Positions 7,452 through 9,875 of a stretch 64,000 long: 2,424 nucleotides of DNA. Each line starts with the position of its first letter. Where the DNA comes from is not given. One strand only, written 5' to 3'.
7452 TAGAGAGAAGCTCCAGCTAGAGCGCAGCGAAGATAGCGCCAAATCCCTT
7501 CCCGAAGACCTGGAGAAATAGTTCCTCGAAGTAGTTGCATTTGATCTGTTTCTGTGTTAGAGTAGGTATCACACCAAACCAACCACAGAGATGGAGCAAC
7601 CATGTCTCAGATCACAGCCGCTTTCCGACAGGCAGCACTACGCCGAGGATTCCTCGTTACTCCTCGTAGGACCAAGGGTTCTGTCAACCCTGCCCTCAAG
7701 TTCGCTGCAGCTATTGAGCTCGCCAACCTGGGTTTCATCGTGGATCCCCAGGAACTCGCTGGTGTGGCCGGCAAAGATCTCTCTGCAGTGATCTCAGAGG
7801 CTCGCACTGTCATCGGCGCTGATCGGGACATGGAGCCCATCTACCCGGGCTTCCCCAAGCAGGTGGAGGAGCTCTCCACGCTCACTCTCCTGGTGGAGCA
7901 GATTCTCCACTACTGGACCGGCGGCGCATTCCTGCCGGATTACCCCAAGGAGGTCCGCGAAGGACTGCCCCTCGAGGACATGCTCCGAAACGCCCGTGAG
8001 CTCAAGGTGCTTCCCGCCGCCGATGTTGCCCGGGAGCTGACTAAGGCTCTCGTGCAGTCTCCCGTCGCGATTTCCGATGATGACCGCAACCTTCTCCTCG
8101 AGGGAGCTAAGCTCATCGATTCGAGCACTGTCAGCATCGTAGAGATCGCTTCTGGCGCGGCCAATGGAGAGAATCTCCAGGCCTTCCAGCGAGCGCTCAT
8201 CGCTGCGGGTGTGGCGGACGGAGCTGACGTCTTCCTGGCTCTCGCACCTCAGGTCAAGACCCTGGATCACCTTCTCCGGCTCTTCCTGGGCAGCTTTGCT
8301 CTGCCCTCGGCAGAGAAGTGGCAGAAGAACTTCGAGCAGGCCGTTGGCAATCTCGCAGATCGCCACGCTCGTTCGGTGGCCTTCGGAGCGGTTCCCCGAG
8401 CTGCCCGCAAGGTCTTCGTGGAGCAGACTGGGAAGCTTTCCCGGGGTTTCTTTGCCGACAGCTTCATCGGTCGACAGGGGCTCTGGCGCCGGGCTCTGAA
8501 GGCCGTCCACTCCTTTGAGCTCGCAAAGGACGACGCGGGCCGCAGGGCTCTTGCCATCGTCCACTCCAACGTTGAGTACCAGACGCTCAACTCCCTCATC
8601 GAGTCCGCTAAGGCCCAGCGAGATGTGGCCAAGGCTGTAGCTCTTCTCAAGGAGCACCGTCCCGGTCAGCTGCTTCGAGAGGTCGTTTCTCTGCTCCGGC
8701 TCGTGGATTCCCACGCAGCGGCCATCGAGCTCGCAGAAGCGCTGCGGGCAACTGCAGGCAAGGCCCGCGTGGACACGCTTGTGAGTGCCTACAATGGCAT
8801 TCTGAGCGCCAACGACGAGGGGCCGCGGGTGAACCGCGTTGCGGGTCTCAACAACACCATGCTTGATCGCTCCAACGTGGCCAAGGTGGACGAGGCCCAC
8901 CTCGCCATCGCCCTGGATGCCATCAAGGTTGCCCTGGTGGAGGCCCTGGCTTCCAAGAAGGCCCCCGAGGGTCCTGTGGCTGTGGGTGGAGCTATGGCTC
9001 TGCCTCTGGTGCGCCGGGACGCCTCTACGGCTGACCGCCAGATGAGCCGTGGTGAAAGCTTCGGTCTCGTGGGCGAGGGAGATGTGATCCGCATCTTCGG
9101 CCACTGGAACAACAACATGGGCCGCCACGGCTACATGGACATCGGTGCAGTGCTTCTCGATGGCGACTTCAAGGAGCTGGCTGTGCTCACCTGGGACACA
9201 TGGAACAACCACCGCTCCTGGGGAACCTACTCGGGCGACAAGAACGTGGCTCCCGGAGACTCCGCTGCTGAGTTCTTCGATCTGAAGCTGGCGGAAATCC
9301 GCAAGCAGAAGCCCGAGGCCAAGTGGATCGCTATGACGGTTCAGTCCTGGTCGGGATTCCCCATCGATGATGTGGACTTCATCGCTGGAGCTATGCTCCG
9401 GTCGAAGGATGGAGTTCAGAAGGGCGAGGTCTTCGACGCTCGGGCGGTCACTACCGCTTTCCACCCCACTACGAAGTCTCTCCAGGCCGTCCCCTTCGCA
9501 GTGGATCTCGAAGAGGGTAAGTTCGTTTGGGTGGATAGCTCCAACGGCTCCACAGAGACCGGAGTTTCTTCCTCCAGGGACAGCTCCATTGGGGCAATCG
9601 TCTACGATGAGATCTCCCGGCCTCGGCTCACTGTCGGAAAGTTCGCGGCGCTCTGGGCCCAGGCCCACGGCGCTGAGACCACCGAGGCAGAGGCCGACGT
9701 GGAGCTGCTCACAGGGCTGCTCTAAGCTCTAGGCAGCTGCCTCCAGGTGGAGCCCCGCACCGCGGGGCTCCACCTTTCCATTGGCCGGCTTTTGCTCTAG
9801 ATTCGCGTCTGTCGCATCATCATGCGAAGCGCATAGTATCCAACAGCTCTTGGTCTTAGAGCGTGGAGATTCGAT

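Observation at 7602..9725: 707 aa protein fusing an unknown helical N-terminal region to a TerD-like C-terminal domain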

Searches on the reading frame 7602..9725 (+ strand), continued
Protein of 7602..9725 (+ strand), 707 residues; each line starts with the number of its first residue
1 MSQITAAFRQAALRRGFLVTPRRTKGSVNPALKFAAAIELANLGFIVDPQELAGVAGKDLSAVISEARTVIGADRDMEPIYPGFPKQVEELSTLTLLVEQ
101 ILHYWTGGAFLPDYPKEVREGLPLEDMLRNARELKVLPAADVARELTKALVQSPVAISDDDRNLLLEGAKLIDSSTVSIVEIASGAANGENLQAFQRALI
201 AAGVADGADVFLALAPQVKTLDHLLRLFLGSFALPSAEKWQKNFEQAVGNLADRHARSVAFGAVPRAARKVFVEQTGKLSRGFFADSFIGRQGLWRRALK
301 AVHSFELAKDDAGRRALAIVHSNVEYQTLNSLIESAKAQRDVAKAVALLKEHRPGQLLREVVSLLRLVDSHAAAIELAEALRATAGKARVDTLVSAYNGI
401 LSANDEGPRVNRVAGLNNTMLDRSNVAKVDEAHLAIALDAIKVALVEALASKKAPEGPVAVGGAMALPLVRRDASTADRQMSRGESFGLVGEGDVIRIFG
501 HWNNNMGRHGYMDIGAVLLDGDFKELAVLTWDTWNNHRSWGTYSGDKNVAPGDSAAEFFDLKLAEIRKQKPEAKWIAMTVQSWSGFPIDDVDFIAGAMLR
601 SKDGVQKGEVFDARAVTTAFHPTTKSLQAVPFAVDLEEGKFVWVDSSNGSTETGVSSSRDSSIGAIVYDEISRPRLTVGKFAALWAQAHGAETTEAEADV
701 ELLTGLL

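Call 126: find_encoding_contigs(protein=P0313, flank=8000, max_places=1)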
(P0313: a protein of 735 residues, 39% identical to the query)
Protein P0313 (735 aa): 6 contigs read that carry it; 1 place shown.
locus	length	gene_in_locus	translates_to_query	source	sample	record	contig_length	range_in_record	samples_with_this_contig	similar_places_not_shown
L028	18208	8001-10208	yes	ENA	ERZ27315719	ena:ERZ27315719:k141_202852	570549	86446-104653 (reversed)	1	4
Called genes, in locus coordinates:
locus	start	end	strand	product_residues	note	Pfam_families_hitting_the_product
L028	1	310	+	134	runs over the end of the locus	PF11750:DUF3307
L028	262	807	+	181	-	-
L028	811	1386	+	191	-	-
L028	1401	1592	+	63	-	-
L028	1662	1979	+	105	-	-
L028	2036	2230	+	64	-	-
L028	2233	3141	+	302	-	-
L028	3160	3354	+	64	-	-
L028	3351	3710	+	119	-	-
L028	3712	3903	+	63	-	-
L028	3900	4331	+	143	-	PF00293:NUDIX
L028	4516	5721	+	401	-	PF01653:DNA_ligase_aden, PF03120:OB_DNA_ligase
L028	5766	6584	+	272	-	PF00533:BRCT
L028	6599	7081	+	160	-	PF05981:CreA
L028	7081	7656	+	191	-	-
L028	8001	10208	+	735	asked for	PF14447:Prok-RING_4 (weak)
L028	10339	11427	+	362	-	-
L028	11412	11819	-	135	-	-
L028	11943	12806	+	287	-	-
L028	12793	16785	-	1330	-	PF07202:Tcp10_C (faint)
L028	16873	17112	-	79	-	-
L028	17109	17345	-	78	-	-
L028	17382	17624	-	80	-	-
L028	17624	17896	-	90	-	-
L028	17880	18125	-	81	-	-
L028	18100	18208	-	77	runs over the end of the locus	-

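Call 127: find_encoding_contigs(protein=P0371, flank=8000, max_places=1)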
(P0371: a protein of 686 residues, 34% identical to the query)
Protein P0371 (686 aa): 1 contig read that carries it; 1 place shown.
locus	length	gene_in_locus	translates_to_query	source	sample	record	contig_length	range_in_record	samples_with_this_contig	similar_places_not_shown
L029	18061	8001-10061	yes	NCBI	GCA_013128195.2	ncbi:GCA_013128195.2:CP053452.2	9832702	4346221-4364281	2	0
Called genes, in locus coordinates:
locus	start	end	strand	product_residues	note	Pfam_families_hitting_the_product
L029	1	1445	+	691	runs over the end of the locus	PF13185:GAF_2, PF01590:GAF, PF08448:PAS_4, PF13426:PAS_9, PF08447:PAS_3, PF00015:MCPsignal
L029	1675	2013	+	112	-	-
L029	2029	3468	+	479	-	PF00672:HAMP (weak), PF02518:HATPase_c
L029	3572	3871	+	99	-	PF01844:HNH (weak), PF14279:HNH_5 (weak)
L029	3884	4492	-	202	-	PF00149:Metallophos, PF12850:Metallophos_2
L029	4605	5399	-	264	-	PF00882:Zn_dep_PLPC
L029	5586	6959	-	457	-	PF07394:DUF1501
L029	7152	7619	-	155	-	-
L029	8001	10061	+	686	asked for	-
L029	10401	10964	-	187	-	PF00440:TetR_N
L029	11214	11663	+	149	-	-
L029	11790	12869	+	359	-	PF00724:Oxidored_FMN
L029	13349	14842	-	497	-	PF10396:TrmE_N, PF12631:MnmE_helical, PF01926:MMR_HSR1, PF02421:FeoB_N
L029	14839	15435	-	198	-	PF09413:DUF2007 (weak)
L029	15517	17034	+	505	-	PF02074:Peptidase_M32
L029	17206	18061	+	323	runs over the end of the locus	PF00069:Pkinase, PF01636:APH (faint), PF07714:PK_Tyr_Ser-Thr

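Call 128: find_encoding_contigs(protein=P0368, flank=8000, max_places=1)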
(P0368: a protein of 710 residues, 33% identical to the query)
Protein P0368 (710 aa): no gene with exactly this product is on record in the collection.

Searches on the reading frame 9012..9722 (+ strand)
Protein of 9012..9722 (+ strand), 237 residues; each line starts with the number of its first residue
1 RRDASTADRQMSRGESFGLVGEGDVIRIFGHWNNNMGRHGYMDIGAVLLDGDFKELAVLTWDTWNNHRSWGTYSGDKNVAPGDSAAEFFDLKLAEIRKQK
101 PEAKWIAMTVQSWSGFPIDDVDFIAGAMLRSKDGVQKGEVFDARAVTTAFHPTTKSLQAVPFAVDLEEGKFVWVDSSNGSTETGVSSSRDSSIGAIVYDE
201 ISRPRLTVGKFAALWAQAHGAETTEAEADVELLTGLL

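Call 20: find_homologous_proteins(query=window:9012-9722:+, max_evalue=0.001)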
Query window:9012-9722:+ (237 aa): 8 proteins with E <= 0.001 among 451 candidates.
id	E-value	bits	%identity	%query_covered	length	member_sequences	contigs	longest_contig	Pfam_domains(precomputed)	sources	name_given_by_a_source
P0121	1.1e-99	351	67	100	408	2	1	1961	-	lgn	-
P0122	1.3e-98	347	65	100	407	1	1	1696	-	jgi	jgi:hypothetical protein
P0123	1.1e-90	321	61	100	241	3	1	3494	-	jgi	jgi:hypothetical protein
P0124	2.9e-85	303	58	100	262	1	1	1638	-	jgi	jgi:hypothetical protein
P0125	1.2e-81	292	52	100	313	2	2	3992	-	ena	-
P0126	1.3e-71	259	50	100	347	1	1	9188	-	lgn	-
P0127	2.4e-70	255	54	96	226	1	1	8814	-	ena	-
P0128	2.6e-51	192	60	67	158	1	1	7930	-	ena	-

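Call 40: search_solved_structures(query=A3, max_evalue=10, show_alignments=3)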
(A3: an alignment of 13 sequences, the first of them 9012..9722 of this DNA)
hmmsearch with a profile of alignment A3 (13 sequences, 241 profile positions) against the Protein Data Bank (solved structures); distinct sequences matched with E-value up to 10: 4.
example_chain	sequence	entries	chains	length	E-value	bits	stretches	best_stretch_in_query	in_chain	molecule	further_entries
2v1d_B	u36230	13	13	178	0.55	12.8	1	187-234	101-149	REST COREPRESSOR 1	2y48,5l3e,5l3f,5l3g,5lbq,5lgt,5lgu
6s35_B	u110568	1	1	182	0.57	12.7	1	187-234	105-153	REST corepressor 1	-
2iw5_B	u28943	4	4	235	0.84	12.2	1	188-234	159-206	REST COREPRESSOR 1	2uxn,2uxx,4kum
9e0j_O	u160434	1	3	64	0.86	12.1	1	27-75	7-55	Photosystem I reaction center subunit IV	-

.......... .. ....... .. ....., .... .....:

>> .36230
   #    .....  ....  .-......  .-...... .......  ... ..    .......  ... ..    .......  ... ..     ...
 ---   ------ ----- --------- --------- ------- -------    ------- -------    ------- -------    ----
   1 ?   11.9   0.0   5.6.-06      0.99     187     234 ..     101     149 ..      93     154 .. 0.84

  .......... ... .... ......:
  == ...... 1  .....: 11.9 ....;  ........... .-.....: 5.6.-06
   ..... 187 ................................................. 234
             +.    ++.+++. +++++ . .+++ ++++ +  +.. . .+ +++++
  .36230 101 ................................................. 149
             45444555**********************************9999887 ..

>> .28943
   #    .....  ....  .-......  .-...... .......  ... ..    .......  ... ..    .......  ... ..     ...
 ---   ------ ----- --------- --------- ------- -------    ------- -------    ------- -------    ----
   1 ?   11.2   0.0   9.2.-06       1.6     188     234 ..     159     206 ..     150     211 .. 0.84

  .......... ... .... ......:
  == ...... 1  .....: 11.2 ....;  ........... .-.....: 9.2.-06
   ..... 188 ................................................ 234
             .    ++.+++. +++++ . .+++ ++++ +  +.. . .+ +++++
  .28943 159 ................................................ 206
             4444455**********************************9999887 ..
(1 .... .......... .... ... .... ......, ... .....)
